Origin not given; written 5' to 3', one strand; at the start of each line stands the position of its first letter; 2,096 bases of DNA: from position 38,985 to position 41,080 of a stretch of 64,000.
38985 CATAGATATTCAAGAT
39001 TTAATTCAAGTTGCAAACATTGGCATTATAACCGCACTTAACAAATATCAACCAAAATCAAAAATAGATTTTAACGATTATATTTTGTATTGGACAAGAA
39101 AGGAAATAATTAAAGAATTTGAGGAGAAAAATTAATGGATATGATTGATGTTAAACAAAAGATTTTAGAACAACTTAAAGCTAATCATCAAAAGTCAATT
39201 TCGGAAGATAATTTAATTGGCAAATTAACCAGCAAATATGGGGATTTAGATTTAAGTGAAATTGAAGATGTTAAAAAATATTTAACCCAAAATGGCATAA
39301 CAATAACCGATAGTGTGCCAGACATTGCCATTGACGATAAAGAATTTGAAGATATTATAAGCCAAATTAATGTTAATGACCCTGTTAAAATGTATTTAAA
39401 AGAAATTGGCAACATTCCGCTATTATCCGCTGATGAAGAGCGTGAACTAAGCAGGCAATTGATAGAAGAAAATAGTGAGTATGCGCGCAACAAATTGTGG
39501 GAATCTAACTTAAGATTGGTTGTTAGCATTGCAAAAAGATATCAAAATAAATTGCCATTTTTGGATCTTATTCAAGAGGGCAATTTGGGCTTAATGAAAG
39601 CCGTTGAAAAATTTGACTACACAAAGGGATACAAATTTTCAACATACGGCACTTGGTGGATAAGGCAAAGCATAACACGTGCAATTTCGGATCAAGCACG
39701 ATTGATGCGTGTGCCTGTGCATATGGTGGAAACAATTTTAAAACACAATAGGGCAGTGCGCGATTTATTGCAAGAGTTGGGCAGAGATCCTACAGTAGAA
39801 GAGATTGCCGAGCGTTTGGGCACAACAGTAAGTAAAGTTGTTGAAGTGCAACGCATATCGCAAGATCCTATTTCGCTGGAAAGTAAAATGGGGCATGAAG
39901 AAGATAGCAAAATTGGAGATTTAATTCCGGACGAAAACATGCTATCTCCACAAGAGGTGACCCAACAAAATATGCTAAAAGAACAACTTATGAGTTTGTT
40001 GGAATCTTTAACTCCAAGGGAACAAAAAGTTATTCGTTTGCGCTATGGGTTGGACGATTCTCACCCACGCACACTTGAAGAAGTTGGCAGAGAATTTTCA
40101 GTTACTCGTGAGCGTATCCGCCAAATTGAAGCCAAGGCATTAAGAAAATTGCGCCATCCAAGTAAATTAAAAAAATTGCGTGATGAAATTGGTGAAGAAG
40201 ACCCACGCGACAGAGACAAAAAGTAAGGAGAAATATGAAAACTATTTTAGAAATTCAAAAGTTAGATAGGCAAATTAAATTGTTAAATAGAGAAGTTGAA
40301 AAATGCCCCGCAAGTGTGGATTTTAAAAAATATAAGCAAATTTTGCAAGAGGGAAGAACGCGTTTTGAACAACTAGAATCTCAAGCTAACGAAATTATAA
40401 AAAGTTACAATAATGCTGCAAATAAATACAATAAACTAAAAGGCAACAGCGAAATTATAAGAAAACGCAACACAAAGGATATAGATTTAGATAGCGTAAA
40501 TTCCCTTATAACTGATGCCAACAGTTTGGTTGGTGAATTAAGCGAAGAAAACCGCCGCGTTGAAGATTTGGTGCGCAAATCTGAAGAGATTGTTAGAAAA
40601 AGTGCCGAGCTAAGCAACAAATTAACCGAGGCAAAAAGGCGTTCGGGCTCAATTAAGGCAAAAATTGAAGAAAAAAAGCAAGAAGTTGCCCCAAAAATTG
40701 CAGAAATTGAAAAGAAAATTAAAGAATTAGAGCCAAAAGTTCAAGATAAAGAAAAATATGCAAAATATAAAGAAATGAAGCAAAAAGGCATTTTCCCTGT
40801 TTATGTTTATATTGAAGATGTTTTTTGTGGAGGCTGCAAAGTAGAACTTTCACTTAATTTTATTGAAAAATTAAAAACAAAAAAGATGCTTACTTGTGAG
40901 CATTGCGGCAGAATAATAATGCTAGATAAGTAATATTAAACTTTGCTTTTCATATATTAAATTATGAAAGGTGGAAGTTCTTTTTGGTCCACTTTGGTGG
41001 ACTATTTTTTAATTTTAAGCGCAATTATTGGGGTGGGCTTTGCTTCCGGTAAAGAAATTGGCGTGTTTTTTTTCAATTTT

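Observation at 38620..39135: Sigma-70 region-2-only ORF translationally coupled between dnaG and rpoD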

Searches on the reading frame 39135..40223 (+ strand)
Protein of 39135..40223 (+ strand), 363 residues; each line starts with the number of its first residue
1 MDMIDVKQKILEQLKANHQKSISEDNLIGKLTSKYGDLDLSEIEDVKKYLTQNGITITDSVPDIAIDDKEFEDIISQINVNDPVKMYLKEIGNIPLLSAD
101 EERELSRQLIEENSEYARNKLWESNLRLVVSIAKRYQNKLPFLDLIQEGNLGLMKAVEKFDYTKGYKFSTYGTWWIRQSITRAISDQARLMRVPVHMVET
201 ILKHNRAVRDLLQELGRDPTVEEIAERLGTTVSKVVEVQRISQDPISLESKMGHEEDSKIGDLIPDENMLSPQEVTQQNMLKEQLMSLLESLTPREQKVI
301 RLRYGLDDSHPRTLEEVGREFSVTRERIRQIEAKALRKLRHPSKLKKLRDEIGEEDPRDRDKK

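Call 3: search_protein_families(library=pfam, proteins=[window:39135-40223:+], max_evalue=1)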
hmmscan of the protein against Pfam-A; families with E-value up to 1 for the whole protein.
window:39135-40223:+ (363 aa): 12 families
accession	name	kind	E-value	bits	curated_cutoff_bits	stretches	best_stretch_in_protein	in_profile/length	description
PF04539.22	Sigma70_r3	-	3.4e-24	85.2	25.3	1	199-274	1-76/78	Sigma-70 region 3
PF04545.22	Sigma70_r4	-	2e-21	75.7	24.1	1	288-341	1-50/50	Sigma-70, region 4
PF04542.20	Sigma70_r2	-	8.7e-21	73.9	24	1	121-189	1-70/71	Sigma-70 region 2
PF00140.25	Sigma70_r1_2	-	1.9e-13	50.6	22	1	82-109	1-28/34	Sigma-70 factor, region 1.2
PF08281.18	Sigma70_r4_2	-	3e-05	24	25.7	1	283-307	2-26/54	Sigma-70, region 4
PF21531.3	Rv2175c_wHTH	-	0.058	13.8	27.1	0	220-236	17-33/57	DNA-binding protein Rv2175c, wHTH domain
PF01726.22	LexA_DNA_bind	-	0.076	13.3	23.7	0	208-237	15-44/65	LexA DNA binding domain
PF02601.20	Exonuc_VII_L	-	0.08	12.9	35.9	1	239-337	98-201/315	Exonuclease VII, large subunit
PF00616.24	RasGAP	-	0.084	13.2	28.3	1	196-289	14-113/207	GTPase-activator protein for Ras-like GTPase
PF07030.17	Phage_Mu_Gp36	-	0.089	13.4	24.7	1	47-154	9-106/124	Bacteriophage Mu, Gp36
PF11740.13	KfrA_N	-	0.094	13.9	26.1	1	206-234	6-33/113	Plasmid replication region DNA-binding N-term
PF11874.13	DUF3394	-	0.23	11.5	28.2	0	21-81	80-140/181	Domain of unknown function (DUF3394)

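Call 4: search_protein_families(library=ncbifam, proteins=[window:39135-40223:+], max_evalue=1)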
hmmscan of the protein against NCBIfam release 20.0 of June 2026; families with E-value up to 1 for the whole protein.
window:39135-40223:+ (363 aa): 56 families (the best 25 are shown)
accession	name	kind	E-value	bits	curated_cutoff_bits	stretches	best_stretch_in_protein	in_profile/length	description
NF006666.0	PRK09210.1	equivalog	3.4e-135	451.1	572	1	6-351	15-368/370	RNA polymerase sigma factor RpoD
NF004208.0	PRK05658.1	equivalog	9e-129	431.3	555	2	111-350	387-627/631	RNA polymerase sigma factor RpoD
NF004561.0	PRK05901.1-3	equivalog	1.4e-114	384.2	582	2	109-350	292-534/537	RNA polymerase sigma factor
TIGR02393.1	RpoD_Cterm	equivalog_domain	1.2e-109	365.5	354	1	117-350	1-235/238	RNA polymerase sigma factor RpoD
NF004560.0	PRK05901.1-1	equivalog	2.8e-105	353.4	711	2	110-350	272-513/516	RNA polymerase sigma factor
NF005643.0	PRK07406.1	equivalog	2.9e-104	349.3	500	2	115-351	159-395/397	RNA polymerase sigma factor RpoD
NF041931.2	MzaA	equivalog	2.3e-102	344.1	800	1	104-350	463-712/726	MZA anti-phage system associated sigma-70 family RNA polymerase sigma factor MzaA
NF004562.0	PRK05901.1-4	equivalog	9.4e-102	341.3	779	2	112-350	312-551/571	RNA polymerase sigma factor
NF004566.0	PRK05901.2-4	equivalog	8.4e-99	331.7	531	1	79-356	152-447/448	RNA polymerase sigma factor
NF005920.0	PRK07921.1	subfamily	9.2e-97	324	464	2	110-350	84-325/328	RNA polymerase sigma factor SigB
TIGR02997.1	Sig70-cyanoRpoD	subfamily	3.8e-96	321.9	384.5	2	113-340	71-298/298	RNA polymerase sigma factor, RpoD/SigA family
NF004564.0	PRK05901.2-2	equivalog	1e-93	314.7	617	1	14-349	130-489/500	RNA polymerase sigma factor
NF004565.0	PRK05901.2-3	equivalog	2.6e-92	310.2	484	1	45-350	181-497/501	RNA polymerase sigma factor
NF005785.0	PRK07598.1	equivalog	3.3e-87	293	554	2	110-350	169-409/415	RNA polymerase sigma factor SigC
TIGR02394.1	rpoS_proteo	equivalog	1.6e-86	290.3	378.7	1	78-347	9-278/285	RNA polymerase sigma factor RpoS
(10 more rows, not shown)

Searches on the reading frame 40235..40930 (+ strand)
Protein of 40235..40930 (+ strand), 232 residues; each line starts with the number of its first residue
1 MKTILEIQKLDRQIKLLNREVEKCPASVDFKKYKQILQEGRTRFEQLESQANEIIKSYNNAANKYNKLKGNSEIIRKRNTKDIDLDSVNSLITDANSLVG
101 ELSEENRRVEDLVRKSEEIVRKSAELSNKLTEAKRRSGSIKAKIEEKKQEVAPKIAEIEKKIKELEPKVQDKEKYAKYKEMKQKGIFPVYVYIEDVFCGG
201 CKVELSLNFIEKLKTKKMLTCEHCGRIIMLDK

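Call 3: search_protein_families(library=pfam, proteins=[window:40235-40930:+], max_evalue=1)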
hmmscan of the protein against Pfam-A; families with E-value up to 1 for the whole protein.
window:40235-40930:+ (232 aa): 32 families (the best 25 are shown)
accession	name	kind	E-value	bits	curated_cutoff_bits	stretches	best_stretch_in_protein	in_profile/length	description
PF02591.20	Zn_ribbon_9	-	6.2e-07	29.8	29.1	1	198-228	2-33/33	C4-type zinc ribbon domain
PF21019.4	Spectrin_3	-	8.2e-05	23.3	24.4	1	59-120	5-68/68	Spectrin-like repeat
PF24481.2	CT398_CC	-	0.00047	20.5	27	1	8-165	2-153/180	CT398-like coiled coil hairpin domain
PF13166.12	AAA_13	-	0.001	18.3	36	1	10-177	288-461/713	AAA domain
PF01997.21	Translin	-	0.0019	18.6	25.9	1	109-186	3-80/205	Translin family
PF10267.14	Tmemb_cc2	-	0.0022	17.7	32.8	1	6-55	224-275/397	Predicted transmembrane and coiled-coil 2 protein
PF00261.25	Tropomyosin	-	0.0053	16.7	38.6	1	91-184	35-126/242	Tropomyosin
PF12018.13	FAP206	-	0.024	14.4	33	1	110-213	38-135/272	Domain of unknown function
PF04513.17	Baculo_PEP_C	-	0.03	14.8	38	1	123-171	15-63/140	Baculovirus polyhedron envelope protein, PEP, C terminus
PF06103.16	DUF948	-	0.036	14.7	37.2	0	30-95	21-80/89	Bacterial protein of unknown function (DUF948)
PF23432.1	DUF7118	-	0.042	13.5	27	1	44-163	53-172/357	Domain of unknown function (DUF7118)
PF24554.1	DUF7603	-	0.076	14.2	27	1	84-166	34-109/110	Domain of unknown function (DUF7603)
PF18595.6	Nuf2_DHR10-like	-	0.17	12.4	28.4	1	84-166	34-116/117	Nuf2, DHR10-like domain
PF10046.14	BLOC1_2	-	0.18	12.6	33.4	1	100-182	13-94/96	Biogenesis of lysosome-related organelles complex-1 subunit 2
PF23874.1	Phage_Hfq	-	0.19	12.4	24.2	0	17-61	53-96/98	Hfq-like protein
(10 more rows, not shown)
